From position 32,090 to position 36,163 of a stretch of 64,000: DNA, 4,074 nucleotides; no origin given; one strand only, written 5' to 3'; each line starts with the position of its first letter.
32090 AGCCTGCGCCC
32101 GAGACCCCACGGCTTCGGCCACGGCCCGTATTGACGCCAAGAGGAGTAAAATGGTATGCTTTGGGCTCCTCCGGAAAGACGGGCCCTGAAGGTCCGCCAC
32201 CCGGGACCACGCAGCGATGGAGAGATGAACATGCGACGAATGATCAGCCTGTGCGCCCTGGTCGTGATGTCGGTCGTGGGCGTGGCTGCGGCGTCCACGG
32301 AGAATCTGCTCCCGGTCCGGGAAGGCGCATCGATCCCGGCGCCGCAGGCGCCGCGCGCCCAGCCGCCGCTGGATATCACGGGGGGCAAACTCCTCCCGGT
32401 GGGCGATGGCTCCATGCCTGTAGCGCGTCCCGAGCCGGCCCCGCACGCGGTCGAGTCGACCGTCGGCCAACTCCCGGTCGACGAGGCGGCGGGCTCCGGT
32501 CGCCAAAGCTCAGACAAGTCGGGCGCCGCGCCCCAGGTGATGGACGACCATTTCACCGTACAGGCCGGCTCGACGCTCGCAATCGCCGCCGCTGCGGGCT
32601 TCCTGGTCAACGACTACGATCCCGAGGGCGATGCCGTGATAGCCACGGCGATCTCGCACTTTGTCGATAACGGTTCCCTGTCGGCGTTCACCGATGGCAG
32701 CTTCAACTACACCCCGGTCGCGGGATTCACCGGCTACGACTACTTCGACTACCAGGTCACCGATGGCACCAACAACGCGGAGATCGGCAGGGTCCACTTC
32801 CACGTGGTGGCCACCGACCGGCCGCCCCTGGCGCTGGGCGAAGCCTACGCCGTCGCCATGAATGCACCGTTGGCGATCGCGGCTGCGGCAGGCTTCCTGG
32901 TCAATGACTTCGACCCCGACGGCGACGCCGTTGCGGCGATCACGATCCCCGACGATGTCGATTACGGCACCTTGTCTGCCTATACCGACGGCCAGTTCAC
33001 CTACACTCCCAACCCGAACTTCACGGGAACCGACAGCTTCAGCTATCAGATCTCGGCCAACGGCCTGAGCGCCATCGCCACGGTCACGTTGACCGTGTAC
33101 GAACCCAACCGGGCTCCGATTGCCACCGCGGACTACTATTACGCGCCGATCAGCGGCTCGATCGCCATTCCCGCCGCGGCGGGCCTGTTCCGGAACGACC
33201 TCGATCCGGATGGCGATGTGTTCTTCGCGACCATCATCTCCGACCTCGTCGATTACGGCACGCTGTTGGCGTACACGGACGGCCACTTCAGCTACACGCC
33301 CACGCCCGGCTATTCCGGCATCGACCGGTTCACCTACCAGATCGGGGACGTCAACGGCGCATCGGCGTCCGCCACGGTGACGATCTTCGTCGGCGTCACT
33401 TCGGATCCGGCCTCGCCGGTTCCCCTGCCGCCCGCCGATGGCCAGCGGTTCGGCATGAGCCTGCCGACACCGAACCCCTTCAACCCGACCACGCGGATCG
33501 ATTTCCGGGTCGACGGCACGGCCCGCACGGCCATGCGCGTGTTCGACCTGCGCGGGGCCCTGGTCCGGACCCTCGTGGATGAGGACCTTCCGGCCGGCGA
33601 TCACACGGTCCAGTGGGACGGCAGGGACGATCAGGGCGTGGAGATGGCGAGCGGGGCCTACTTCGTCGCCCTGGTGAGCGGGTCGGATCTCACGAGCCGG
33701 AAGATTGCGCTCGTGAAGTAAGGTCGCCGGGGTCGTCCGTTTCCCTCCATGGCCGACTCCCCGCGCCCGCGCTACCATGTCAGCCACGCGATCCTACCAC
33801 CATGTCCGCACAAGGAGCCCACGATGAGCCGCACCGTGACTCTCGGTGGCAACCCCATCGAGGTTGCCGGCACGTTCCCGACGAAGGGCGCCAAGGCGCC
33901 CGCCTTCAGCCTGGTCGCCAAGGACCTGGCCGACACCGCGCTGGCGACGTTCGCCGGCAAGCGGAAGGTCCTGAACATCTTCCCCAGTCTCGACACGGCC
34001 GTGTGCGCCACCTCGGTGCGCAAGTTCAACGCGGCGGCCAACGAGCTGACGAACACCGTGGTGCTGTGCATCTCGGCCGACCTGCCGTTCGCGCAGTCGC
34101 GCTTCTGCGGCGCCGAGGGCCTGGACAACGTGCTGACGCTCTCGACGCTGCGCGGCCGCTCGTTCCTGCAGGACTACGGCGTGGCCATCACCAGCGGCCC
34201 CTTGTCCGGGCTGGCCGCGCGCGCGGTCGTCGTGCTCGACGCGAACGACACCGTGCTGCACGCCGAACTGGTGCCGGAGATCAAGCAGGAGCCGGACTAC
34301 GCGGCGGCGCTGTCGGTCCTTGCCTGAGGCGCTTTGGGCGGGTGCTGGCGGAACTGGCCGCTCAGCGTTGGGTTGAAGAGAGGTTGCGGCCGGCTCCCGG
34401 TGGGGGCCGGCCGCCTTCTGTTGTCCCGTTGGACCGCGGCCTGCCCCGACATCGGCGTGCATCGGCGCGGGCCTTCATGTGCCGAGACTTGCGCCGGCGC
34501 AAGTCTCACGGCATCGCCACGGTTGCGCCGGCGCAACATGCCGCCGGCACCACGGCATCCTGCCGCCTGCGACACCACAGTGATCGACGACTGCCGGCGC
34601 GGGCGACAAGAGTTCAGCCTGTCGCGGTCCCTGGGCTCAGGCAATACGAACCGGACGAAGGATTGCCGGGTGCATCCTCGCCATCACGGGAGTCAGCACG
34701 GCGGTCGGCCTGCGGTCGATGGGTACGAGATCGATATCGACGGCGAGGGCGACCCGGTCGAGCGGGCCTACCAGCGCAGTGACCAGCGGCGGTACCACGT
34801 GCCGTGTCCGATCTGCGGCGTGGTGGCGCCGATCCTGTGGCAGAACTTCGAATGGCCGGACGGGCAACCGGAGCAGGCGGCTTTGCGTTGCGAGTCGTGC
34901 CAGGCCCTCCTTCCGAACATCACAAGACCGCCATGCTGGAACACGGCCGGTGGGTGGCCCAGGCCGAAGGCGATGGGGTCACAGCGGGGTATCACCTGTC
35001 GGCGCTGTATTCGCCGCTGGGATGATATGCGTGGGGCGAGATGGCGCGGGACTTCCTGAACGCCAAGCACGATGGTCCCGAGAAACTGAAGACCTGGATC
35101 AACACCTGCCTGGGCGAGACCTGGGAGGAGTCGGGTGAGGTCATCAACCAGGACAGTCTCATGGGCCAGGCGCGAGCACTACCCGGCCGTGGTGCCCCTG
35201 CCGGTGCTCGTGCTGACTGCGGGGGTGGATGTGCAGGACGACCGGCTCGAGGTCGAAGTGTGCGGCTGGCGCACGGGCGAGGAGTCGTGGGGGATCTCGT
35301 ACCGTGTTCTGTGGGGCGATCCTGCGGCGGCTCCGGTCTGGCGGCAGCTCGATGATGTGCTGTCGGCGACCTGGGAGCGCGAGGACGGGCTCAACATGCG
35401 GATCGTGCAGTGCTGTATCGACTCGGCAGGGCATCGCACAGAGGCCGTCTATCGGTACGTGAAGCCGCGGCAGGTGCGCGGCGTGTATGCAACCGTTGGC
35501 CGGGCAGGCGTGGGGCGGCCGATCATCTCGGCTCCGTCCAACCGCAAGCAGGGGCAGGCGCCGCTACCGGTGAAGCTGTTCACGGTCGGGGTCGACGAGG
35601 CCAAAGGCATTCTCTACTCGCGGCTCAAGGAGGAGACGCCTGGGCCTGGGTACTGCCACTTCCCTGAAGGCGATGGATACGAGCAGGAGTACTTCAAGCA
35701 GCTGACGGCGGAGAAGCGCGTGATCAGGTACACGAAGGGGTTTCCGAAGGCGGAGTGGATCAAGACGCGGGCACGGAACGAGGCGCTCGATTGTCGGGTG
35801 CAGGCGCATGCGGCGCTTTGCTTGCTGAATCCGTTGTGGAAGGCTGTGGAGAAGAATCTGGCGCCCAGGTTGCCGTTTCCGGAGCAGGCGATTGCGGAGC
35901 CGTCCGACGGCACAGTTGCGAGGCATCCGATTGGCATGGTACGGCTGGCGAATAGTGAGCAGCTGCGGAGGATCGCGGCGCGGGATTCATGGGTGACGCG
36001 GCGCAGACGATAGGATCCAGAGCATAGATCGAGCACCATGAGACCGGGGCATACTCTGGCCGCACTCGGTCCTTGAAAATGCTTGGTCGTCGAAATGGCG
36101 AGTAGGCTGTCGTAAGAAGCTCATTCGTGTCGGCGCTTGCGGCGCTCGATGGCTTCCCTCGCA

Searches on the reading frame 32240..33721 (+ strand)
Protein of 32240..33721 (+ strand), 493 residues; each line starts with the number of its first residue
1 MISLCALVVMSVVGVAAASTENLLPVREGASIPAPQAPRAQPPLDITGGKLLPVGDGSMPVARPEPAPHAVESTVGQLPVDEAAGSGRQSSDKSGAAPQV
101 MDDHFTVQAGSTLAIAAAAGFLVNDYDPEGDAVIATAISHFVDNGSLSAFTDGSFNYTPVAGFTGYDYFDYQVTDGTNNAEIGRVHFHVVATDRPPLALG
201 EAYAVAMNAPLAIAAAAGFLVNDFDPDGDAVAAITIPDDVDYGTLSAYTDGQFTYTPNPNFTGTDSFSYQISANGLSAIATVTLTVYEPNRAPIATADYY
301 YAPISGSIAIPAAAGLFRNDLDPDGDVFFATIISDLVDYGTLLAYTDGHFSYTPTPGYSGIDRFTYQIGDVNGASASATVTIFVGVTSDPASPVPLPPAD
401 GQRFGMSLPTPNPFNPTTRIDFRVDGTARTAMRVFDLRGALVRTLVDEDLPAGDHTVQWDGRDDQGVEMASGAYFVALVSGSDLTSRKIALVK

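Call 81: search_protein_families(library=pfam, proteins=[window:32240-33721:+], max_evalue=0.001)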
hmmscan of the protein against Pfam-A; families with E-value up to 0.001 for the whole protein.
window:32240-33721:+ (493 aa): 5 families
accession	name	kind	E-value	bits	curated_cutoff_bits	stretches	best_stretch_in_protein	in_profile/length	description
PF17963.7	Big_9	-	4.7e-49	165.6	23.6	3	290-382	1-88/89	Bacterial Ig domain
PF17892.7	Cadherin_5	-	2.2e-40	136.9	26.5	3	204-286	15-97/98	Cadherin-like domain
PF17803.7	Cadherin_4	-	6.9e-32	110.2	25.1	3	280-352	1-71/71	Bacterial cadherin-like domain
PF13860.13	FlgD_ig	-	3.3e-11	43.4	27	1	418-479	10-74/79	FlgD Ig-like domain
PF19076.6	CshA_repeat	-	3.5e-06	28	27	0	225-285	43-102/103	Surface adhesin CshA repetitive domain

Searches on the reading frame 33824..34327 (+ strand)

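Call 81: search_protein_families(library=pfam, proteins=[window:33824-34327:+], max_evalue=0.001)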
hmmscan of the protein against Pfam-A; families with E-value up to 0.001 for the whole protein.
window:33824-34327:+ (167 aa): 2 families
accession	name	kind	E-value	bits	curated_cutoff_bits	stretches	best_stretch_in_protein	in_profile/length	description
PF08534.16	Redoxin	-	1.1e-32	113.3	26.6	1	21-163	2-148/148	Redoxin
PF00578.27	AhpC-TSA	-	9.5e-15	55.1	26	1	22-146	2-123/124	AhpC/TSA family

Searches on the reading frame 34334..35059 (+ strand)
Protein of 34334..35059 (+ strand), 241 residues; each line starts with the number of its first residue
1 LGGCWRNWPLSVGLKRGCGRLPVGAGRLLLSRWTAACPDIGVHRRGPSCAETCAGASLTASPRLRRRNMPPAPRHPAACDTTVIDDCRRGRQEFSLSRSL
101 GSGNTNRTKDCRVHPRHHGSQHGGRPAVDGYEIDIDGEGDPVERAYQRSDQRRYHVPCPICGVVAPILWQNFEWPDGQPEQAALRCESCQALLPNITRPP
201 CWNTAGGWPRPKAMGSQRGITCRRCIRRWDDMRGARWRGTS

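Call 81: search_protein_families(library=pfam, proteins=[window:34334-35059:+], max_evalue=0.001)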
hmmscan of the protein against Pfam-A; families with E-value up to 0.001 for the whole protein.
window:34334-35059:+ (241 aa): 1 family
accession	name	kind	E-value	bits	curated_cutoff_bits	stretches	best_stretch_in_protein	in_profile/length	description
PF05876.18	GpA_ATPase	-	2.8e-14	53.8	25.6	1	142-200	181-240/247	Phage terminase large subunit gpA, ATPase domain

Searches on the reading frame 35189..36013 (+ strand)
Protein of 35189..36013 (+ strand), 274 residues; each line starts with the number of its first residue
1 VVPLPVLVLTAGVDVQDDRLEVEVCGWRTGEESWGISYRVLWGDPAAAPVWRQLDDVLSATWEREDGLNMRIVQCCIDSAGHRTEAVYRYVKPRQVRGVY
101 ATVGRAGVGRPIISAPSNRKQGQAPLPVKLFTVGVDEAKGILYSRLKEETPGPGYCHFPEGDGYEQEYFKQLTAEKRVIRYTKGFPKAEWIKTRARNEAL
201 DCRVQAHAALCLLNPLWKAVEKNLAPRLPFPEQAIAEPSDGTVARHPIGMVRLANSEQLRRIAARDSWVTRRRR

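Call 81: search_protein_families(library=pfam, proteins=[window:35189-36013:+], max_evalue=0.001)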
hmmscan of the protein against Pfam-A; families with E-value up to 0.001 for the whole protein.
window:35189-36013:+ (274 aa): 1 family
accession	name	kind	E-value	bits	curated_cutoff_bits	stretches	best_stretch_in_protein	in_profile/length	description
PF20454.4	GpA_nuclease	-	3.1e-75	253.5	22.5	1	1-214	72-288/294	Terminase large subunit gpA, endonuclease domain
